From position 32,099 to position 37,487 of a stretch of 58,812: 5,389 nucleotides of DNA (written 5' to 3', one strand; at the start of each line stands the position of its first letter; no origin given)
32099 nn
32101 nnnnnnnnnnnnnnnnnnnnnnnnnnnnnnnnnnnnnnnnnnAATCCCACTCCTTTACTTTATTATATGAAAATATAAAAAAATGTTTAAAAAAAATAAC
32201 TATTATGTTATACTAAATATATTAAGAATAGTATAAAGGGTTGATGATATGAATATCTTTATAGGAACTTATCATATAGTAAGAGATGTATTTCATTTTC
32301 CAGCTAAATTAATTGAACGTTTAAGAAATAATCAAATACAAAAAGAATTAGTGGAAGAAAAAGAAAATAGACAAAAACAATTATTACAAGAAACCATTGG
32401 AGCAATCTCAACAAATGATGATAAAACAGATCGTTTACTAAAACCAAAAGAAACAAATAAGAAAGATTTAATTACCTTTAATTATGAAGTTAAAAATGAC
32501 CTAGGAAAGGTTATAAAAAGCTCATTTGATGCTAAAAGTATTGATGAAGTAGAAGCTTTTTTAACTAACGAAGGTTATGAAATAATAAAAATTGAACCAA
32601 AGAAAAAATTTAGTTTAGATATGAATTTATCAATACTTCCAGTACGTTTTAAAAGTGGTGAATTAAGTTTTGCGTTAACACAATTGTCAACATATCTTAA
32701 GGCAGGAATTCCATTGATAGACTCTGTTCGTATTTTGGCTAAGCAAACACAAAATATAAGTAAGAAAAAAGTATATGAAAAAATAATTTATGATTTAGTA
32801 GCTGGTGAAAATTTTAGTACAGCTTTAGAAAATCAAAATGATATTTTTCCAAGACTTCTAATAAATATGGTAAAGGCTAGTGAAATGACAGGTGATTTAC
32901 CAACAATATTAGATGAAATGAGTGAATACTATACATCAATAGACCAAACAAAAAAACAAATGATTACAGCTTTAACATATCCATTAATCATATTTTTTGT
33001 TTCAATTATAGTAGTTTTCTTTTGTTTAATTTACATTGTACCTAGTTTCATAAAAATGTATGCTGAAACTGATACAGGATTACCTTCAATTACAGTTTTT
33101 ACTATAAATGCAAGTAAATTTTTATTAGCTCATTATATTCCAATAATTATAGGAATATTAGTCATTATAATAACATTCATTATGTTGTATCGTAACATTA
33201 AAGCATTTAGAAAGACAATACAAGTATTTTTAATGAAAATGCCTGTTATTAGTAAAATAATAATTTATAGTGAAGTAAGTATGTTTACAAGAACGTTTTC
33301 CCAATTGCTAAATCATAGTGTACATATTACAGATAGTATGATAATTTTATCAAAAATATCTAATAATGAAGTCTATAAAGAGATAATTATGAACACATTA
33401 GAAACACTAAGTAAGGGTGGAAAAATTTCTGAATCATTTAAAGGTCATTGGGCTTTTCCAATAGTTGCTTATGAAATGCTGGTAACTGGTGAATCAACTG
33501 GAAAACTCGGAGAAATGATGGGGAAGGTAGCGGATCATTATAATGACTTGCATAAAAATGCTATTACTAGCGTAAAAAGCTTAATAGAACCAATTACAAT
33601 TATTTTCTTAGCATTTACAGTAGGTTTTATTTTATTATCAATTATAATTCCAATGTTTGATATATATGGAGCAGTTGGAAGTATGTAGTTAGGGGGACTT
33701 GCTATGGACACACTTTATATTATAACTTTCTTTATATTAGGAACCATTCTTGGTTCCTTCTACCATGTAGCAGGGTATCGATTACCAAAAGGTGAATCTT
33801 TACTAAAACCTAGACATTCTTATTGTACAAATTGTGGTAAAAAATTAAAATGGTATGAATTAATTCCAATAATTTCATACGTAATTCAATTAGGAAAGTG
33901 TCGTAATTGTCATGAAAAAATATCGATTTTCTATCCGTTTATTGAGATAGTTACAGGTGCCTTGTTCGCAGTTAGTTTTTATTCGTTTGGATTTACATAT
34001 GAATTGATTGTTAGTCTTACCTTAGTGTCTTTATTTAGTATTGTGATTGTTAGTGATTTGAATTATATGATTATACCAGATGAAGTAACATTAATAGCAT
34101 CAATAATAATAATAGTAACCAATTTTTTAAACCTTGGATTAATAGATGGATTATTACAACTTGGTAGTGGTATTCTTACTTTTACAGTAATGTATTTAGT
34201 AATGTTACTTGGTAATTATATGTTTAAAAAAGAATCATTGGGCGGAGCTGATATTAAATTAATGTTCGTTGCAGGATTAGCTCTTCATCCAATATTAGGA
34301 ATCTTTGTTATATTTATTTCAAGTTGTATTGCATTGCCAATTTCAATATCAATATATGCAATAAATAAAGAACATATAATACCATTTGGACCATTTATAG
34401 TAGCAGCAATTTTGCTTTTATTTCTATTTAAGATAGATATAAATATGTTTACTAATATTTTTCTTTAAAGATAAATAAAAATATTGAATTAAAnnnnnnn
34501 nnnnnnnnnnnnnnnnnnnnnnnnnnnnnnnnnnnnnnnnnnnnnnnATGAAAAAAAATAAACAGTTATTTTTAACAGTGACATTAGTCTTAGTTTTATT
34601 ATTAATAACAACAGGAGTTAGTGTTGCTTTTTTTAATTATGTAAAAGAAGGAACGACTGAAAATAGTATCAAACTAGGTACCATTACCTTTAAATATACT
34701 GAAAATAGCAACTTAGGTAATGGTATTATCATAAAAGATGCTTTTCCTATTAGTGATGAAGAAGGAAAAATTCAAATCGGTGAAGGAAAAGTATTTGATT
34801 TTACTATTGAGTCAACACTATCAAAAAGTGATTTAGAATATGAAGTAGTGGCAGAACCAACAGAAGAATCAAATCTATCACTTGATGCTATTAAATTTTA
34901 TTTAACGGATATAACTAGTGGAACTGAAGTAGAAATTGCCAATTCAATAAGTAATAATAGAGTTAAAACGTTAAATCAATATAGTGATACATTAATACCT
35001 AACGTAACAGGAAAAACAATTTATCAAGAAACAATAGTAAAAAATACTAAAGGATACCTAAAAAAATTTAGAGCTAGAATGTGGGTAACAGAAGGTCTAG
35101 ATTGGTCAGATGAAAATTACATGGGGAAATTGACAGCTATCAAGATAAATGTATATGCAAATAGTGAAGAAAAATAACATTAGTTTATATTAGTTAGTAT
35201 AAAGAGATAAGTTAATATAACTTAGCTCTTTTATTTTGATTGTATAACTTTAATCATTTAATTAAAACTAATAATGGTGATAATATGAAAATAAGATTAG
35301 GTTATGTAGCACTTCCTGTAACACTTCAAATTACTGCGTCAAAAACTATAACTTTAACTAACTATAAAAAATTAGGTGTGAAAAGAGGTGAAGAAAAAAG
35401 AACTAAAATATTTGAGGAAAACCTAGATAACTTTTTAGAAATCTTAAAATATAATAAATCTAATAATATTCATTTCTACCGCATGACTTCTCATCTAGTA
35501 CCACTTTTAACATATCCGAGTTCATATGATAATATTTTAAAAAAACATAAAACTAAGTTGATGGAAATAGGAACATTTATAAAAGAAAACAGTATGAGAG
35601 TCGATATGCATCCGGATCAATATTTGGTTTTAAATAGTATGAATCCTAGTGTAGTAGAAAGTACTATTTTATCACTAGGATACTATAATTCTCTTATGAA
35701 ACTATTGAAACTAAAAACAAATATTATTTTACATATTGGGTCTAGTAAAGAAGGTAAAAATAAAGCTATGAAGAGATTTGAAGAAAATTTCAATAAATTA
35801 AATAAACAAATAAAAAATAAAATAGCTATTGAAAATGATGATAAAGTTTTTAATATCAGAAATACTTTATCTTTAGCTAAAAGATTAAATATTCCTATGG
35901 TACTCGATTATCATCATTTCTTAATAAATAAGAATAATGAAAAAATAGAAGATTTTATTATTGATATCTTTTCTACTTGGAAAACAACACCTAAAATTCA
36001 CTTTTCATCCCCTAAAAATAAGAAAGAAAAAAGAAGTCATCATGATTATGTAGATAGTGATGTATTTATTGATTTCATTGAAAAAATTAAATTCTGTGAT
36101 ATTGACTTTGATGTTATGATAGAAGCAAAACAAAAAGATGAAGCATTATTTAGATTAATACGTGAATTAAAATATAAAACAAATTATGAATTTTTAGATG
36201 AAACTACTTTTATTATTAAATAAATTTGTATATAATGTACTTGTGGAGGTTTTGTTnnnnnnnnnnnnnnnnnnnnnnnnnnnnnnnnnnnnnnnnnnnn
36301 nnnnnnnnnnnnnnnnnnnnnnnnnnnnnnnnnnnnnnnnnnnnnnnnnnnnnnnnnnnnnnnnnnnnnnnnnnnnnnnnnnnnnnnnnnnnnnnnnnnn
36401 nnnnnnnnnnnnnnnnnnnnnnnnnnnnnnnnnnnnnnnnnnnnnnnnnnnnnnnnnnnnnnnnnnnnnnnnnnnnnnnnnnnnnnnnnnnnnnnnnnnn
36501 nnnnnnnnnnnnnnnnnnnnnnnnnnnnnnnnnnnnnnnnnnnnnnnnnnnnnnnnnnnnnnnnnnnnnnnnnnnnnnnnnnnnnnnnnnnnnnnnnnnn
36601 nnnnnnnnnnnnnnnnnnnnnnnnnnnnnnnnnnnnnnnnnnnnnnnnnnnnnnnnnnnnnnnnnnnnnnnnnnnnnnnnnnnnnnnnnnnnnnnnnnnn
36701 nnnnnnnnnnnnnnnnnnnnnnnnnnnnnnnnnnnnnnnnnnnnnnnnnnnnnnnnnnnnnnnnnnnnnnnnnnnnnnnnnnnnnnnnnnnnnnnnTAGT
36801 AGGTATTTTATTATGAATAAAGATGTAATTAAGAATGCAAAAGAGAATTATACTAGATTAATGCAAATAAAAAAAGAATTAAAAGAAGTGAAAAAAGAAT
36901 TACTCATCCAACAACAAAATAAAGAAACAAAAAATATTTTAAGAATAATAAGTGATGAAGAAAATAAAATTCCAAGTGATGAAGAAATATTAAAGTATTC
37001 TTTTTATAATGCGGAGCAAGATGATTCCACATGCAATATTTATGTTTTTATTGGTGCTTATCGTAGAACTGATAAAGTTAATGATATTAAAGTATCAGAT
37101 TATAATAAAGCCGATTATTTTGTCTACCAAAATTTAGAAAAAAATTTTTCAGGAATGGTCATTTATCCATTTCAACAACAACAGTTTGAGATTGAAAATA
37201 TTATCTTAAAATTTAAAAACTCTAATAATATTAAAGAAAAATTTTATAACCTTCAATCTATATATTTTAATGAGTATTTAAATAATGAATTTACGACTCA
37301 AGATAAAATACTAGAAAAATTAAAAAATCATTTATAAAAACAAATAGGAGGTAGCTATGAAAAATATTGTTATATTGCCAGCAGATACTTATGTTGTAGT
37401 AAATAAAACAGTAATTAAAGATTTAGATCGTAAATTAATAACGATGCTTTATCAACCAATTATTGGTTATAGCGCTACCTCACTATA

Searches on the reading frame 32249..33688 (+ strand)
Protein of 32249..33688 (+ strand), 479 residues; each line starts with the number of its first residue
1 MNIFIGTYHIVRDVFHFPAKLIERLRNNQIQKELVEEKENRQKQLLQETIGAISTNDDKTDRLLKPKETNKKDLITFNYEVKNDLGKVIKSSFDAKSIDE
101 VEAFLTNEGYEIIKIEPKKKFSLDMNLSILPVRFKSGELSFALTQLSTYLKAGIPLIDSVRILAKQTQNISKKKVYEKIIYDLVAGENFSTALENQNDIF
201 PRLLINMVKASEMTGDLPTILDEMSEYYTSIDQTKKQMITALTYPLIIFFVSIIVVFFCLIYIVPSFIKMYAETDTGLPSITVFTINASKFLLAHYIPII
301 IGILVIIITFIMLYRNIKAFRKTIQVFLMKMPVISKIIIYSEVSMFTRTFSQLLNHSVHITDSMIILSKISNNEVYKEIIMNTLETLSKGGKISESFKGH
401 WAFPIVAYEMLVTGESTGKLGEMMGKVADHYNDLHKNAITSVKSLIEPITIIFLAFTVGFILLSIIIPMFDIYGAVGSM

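Call 60: search_protein_families(library=pfam, proteins=[window:32249-33688:+], max_evalue=0.01)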
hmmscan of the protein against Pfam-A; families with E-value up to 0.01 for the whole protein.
window:32249-33688:+ (479 aa): 1 family
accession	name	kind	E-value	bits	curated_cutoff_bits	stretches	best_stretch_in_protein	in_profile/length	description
PF00482.28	T2SSF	-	1.9e-53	180.2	25.2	2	143-265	2-125/125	Type II secretion system (T2SS), protein F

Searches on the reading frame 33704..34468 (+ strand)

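Call 6: search_protein_families(library=pfam, proteins=[window:33704-34468:+], max_evalue=0.1)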
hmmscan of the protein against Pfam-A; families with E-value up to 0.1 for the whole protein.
window:33704-34468:+ (254 aa): 5 families
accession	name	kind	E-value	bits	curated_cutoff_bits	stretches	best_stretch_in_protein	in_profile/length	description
PF06750.18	A24_N_bact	-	2.8e-31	107.9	23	1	11-95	1-84/84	Bacterial Peptidase A24 N-terminal domain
PF01478.23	Peptidase_A24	-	3e-13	50.6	26.5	1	106-214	2-103/104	Type IV leader peptidase family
PF12773.13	DZR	-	0.0024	18.5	27.3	1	34-74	8-35/45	Double zinc ribbon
PF13240.11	Zn_Ribbon_1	-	0.023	14.9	25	0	40-48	1-9/23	zinc-ribbon domain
PF21202.3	SLX1_C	-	0.026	15.3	27.2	0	31-54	42-65/65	Structure-specific endonuclease subunit SLX1, C-terminal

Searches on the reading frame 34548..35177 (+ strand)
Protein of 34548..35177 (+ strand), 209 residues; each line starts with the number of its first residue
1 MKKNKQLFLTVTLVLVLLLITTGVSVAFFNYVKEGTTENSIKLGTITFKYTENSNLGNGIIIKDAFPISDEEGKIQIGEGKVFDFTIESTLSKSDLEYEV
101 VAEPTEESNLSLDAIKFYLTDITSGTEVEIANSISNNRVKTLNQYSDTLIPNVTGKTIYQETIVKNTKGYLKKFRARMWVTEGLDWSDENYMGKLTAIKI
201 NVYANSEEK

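Call 6: search_protein_families(library=pfam, proteins=[window:34548-35177:+], max_evalue=0.1)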
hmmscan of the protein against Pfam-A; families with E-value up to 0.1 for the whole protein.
window:34548-35177:+ (209 aa): 2 families
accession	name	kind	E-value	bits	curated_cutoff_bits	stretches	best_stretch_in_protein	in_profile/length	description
PF16411.10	SusF_SusE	-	0.036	14.8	27.5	1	44-132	41-134/167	Outer membrane protein SusF_SusE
PF14085.11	DUF4265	-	0.099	13.1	27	0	99-159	2-62/115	Domain of unknown function (DUF4265)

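Call 25: search_protein_families(library=ncbifam, proteins=[window:34548-35177:+], max_evalue=0.1)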
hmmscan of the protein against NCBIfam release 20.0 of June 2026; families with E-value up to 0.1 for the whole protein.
window:34548-35177:+ (209 aa): 0 families

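Call 26: search_protein_families(library=padloc, proteins=[window:34548-35177:+], max_evalue=0.1)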
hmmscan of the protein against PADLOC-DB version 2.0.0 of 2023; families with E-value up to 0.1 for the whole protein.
window:34548-35177:+ (209 aa): 0 families

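Call 27: search_protein_families(library=phrogs, proteins=[window:34548-35177:+], max_evalue=0.1)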
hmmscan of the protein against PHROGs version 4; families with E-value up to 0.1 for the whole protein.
window:34548-35177:+ (209 aa): 1 family
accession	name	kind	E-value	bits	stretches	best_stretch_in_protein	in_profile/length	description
phrog_8749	-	unknown function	0.0034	18.2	1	163-189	37-63/134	-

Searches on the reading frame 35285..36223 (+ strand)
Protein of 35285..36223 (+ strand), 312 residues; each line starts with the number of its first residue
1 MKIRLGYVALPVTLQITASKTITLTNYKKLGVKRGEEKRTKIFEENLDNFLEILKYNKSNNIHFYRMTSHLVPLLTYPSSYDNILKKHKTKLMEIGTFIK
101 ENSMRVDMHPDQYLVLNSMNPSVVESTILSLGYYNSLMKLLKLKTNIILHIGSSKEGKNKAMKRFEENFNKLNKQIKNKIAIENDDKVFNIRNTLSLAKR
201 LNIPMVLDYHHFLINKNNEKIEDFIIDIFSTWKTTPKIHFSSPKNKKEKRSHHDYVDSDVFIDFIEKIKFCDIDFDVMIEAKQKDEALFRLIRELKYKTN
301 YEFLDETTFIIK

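Call 6: search_protein_families(library=pfam, proteins=[window:35285-36223:+], max_evalue=0.1)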
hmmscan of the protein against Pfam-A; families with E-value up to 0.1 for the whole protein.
window:35285-36223:+ (312 aa): 2 families
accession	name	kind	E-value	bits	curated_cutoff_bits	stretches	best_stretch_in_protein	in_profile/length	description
PF03851.20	UvdE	-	2.5e-71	240.6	24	1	5-267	1-274/275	UV-endonuclease UvdE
PF17182.10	OSK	-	0.096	12.4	27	0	135-230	62-153/202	OSK domain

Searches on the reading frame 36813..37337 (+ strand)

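Call 6: search_protein_families(library=pfam, proteins=[window:36813-37337:+], max_evalue=0.1)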
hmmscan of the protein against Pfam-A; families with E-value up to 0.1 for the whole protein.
window:36813-37337:+ (174 aa): 0 families

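Call 25: search_protein_families(library=ncbifam, proteins=[window:36813-37337:+], max_evalue=0.1)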
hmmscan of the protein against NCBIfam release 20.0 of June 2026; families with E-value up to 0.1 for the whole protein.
window:36813-37337:+ (174 aa): 1 family
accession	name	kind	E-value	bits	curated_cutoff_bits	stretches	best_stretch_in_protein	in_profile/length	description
NF033769.1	after_VWA_1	domain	0.074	13.3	45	0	105-142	23-60/90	after-VIT domain-containing protein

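Call 26: search_protein_families(library=padloc, proteins=[window:36813-37337:+], max_evalue=0.1)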
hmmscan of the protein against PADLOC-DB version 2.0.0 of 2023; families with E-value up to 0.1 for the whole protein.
window:36813-37337:+ (174 aa): 0 families

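Call 27: search_protein_families(library=phrogs, proteins=[window:36813-37337:+], max_evalue=0.1)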
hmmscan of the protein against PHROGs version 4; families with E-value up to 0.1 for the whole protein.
window:36813-37337:+ (174 aa): 0 families
